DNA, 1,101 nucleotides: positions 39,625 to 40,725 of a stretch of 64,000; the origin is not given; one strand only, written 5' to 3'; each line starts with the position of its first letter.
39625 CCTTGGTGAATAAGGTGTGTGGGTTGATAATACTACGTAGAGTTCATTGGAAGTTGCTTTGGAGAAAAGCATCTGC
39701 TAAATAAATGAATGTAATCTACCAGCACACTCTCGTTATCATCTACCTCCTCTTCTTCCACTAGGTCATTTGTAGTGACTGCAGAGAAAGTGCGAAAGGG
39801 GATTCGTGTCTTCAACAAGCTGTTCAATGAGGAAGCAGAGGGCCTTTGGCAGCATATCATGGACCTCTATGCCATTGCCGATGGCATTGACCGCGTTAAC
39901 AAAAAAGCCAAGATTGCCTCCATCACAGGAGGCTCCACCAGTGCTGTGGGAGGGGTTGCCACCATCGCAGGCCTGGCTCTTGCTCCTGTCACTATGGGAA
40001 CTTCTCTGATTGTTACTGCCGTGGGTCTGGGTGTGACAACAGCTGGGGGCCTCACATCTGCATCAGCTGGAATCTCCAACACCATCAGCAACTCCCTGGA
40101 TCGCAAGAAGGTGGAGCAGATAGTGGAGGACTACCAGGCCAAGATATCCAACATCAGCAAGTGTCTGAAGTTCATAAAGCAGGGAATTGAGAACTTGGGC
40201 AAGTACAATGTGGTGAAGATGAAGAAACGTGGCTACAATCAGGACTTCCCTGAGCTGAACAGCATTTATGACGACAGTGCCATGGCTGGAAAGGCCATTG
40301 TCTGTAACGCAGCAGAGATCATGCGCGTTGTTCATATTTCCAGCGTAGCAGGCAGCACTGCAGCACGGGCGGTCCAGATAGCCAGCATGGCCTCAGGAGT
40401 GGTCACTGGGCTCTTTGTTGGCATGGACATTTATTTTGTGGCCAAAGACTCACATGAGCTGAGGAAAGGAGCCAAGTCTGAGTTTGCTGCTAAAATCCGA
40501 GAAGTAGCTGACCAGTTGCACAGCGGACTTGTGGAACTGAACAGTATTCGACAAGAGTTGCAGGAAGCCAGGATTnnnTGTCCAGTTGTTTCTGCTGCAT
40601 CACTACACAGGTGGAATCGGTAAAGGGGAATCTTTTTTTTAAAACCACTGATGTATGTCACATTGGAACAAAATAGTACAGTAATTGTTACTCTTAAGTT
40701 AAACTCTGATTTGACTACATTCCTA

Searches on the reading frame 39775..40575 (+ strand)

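Call 33: search_protein_families(library=pfam, proteins=[window:39775-40575:+], max_evalue=0.001)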
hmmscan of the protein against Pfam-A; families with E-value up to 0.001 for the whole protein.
window:39775-40575:+ (267 aa): 1 family
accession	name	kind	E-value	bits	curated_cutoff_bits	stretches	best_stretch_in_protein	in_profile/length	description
PF05461.16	ApoL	-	2.9e-38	132.5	25.9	1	10-256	50-297/298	Apolipoprotein L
